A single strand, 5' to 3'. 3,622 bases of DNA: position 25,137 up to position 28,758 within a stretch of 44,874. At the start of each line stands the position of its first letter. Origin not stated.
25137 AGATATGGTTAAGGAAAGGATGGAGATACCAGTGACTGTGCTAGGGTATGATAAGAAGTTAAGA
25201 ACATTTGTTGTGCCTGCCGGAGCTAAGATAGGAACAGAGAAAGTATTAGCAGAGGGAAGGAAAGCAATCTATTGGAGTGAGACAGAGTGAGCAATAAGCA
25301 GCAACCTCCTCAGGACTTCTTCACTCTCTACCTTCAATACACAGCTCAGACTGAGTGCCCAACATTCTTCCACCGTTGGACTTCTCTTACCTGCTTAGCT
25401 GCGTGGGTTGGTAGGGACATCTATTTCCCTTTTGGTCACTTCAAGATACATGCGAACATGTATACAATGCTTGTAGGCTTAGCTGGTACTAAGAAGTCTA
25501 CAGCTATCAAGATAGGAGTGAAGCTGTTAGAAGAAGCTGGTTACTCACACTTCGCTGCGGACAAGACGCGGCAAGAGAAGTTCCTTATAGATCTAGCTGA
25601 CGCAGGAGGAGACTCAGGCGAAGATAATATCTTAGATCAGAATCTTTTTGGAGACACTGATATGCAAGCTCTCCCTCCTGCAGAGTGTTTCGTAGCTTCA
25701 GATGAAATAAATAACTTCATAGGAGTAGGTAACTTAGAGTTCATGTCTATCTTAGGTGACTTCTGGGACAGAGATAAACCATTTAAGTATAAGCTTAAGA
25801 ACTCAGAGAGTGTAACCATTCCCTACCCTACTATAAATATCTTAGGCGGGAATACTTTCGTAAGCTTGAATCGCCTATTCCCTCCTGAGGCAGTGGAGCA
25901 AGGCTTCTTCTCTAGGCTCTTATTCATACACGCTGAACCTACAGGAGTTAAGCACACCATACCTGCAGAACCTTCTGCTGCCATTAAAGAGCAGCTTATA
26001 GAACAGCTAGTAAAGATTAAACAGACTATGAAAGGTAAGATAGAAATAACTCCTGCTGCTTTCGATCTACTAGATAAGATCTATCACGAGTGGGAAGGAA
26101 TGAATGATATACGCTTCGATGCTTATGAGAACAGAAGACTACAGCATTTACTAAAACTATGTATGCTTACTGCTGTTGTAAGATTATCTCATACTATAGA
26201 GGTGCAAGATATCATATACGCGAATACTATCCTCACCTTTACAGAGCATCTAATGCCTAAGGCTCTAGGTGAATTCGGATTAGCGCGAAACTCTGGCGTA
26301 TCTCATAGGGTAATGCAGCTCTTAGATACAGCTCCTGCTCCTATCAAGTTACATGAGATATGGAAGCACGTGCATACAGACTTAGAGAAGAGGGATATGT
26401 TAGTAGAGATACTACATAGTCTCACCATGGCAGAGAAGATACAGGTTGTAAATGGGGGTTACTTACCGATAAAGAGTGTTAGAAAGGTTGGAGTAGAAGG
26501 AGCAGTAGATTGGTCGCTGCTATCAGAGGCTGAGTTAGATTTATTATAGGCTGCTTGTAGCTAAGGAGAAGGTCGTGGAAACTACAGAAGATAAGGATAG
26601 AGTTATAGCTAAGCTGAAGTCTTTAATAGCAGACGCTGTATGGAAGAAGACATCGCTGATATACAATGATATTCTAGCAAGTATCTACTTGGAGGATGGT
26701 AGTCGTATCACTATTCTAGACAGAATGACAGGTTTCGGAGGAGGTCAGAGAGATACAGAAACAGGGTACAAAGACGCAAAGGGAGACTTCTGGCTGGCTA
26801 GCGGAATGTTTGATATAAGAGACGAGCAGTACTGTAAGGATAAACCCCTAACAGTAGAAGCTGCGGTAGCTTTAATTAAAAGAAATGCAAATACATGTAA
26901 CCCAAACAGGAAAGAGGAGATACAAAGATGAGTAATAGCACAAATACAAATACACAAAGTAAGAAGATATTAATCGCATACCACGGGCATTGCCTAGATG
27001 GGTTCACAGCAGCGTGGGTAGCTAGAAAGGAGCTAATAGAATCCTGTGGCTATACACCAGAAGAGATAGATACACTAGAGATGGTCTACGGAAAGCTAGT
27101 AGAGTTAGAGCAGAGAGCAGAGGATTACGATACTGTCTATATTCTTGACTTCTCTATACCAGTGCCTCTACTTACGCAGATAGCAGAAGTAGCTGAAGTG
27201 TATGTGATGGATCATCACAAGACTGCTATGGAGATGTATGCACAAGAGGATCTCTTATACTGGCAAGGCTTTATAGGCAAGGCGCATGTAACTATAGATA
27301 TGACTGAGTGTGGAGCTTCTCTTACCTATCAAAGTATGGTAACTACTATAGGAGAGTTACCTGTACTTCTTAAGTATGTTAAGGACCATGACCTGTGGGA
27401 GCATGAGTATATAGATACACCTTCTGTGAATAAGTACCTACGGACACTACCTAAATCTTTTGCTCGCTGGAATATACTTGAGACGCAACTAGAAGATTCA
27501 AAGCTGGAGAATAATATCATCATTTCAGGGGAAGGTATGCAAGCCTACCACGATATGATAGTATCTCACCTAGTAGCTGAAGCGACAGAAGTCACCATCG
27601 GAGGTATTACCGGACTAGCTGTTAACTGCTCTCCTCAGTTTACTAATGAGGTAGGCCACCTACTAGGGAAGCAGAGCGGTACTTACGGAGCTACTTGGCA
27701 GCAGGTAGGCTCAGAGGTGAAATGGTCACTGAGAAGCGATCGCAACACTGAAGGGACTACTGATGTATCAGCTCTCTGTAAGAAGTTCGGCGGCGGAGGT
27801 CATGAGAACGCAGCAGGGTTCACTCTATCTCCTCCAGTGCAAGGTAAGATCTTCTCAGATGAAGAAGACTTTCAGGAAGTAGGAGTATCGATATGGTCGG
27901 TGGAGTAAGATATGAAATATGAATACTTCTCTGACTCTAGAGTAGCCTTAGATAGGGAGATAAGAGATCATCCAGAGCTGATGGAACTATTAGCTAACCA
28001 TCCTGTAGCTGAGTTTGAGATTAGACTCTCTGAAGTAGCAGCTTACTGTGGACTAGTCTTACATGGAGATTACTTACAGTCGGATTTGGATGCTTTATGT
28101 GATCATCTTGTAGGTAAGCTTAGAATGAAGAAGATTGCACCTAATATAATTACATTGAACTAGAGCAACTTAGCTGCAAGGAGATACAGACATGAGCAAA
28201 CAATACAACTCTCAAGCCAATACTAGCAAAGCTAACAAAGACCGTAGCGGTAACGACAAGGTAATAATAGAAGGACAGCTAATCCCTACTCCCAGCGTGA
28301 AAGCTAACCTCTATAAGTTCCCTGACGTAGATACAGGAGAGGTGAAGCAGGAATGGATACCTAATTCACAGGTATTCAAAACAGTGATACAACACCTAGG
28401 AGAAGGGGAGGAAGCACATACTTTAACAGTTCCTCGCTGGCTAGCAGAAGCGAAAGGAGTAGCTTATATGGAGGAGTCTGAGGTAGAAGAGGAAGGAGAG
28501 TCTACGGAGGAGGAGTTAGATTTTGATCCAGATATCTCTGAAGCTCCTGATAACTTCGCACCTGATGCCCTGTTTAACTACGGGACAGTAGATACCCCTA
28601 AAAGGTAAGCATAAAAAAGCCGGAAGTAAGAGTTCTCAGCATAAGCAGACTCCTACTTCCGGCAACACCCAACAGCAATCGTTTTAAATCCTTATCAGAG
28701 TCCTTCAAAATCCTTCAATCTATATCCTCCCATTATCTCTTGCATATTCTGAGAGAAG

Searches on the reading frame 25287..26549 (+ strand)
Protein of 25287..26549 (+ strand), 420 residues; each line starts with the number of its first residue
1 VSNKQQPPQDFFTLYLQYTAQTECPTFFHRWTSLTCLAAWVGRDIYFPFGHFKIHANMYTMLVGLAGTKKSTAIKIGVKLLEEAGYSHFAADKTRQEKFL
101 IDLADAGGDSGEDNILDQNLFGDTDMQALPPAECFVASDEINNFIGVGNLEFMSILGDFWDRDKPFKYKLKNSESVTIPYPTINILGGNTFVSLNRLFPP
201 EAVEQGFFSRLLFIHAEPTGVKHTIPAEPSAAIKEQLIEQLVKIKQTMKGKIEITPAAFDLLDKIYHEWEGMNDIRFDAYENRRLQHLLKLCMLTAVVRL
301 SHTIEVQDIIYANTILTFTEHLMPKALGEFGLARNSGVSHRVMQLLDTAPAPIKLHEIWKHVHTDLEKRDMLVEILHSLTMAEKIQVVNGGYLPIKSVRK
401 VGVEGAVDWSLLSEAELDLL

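Call 12: search_protein_families(library=phrogs, proteins=[window:25287-26549:+], max_evalue=0.001)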
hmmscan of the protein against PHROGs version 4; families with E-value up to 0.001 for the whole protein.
window:25287-26549:+ (420 aa): 3 families
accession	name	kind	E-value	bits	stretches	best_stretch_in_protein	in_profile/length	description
phrog_14296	-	DNA, RNA and nucleotide metabolism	1.1e-74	252.9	1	9-377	2-367/417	DNA primase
phrog_5311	-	DNA, RNA and nucleotide metabolism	3.7e-13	49.6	1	14-349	269-620/692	helicase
phrog_3022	-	DNA, RNA and nucleotide metabolism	2.1e-05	24.2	1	171-300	518-657/788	DNA primase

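Call 14: search_dna_similar(query=window:25287-26549:+, collection=phages, mode=protein, max_rows=25)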
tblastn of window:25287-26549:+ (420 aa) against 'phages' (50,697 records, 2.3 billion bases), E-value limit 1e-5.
Records with a match: 23; places in all: 23; records where one place covers at least 80% of the query: 20.
Best place of each record, by identity: <60% 23.
By first word of the organism name: Pseudomonas 16; EBPR 1; Polaromonas 1; Desulfofustis 1; Aeromonas 1; Microcystis 1; Vibrio 1; Caudoviricetes 1.
By host as written in the record: Pseudomonas aeruginosa 12; - 5; Polaromonas sp. 1; Psuedomonas aeruginosa 1; Pseudomonas sp. 1; Aeromonas dhakensis 1; Microcystis elabens 1; Vibrio splendidus 1.
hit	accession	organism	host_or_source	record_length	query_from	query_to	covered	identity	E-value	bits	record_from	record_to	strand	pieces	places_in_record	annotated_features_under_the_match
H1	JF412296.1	EBPR podovirus 3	-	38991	9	411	96%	40.0%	1e-89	302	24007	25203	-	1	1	gp28: hypothetical protein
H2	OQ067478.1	Polaromonas phage Tiera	Polaromonas sp.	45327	11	411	95%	35.4%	7e-71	248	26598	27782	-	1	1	putative primase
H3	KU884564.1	Pseudomonas phage PaMx43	Pseudomonas aeruginosa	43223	10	388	90%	34.7%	9e-68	239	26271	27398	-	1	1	putative primase | putative DNA polymerase I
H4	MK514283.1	Pseudomonas phage vB_PaeP_TF17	Psuedomonas aeruginosa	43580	10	388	90%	34.7%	9e-68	239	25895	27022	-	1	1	putative primase | putative DNA polymerase I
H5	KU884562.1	Pseudomonas phage PaMx35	Pseudomonas aeruginosa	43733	10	388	90%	34.7%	9e-68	239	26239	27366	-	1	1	putative primase | putative DNA polymerase I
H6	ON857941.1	Pseudomonas phage vB_PaeP_FBPa48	Pseudomonas sp.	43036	10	388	90%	34.7%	4e-67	237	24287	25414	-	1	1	hypothetical protein | DNA polymerase I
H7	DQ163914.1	Pseudomonas phage 119X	-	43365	10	388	90%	34.7%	4e-67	237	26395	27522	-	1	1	record has no annotation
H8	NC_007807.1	Pseudomonas phage 119X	Pseudomonas aeruginosa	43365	10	388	90%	34.7%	4e-67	237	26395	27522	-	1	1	119X_gp30: DNA primase | 119X_gp31: DNA polymerase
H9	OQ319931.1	Pseudomonas phage 20Aug470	Pseudomonas aeruginosa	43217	10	388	90%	34.5%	1e-66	235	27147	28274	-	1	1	DNA primase | hypothetical protein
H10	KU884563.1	Pseudomonas phage PaMx41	Pseudomonas aeruginosa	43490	10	388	90%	34.5%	1e-66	235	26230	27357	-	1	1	putative primase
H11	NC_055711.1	Pseudomonas phage PaMx41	Pseudomonas aeruginosa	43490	10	388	90%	34.5%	1e-66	235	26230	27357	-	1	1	DNA primase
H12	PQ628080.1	Pseudomonas phage Neko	Pseudomonas aeruginosa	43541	10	388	90%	34.4%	3e-66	234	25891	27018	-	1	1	putative primase | DNA polymerase I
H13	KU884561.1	Pseudomonas phage PaMx33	Pseudomonas aeruginosa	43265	10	388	90%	34.2%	3e-66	234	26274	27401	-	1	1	putative primase | putative DNA polymerase I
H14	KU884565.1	Pseudomonas phage PaMx46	Pseudomonas aeruginosa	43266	10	388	90%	34.2%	3e-66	234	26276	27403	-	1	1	putative primase | putative DNA polymerase I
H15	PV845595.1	Pseudomonas phage Ph_15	Pseudomonas aeruginosa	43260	10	388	90%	34.2%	3e-66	234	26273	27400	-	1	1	putative primase | putative DNA polymerase I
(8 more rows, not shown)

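Call 88: search_protein_families(library=pfam, proteins=[window:25287-26549:+], max_evalue=0.1)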
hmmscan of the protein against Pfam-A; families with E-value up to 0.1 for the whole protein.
window:25287-26549:+ (420 aa): 2 families
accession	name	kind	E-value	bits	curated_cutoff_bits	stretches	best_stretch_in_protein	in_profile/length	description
PF13148.11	DUF3987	-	4.1e-10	39.8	27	2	135-271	147-298/364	Protein of unknown function (DUF3987)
PF22175.2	Ogg-HhH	-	0.00062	19.8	27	1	282-383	17-115/173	8-oxoguanine DNA glycosylase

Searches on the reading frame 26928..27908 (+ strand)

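Call 12: search_protein_families(library=phrogs, proteins=[window:26928-27908:+], max_evalue=0.001)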
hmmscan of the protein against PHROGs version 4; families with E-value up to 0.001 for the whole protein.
window:26928-27908:+ (326 aa): 1 family
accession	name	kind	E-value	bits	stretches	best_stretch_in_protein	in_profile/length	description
phrog_4771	-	other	6.3e-58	197.6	1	9-301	13-284/363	DHH phosphoesterase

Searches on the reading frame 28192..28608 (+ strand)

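Call 13: search_protein_families(library=phrogs, proteins=[window:28192-28608:+], max_evalue=0.001)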
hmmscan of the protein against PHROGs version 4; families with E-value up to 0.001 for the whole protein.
window:28192-28608:+ (138 aa): 1 family
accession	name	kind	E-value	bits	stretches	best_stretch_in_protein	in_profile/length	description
phrog_8389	-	unknown function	4.5e-06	27.8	1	18-90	42-103/104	-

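Call 88: search_protein_families(library=pfam, proteins=[window:28192-28608:+], max_evalue=0.1)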
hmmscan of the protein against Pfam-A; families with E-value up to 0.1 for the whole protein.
window:28192-28608:+ (138 aa): 1 family
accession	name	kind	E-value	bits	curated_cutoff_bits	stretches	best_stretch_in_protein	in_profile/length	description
PF14427.12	Pput2613-deam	-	0.034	14.4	25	1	20-63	63-106/118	Pput_2613-like deaminase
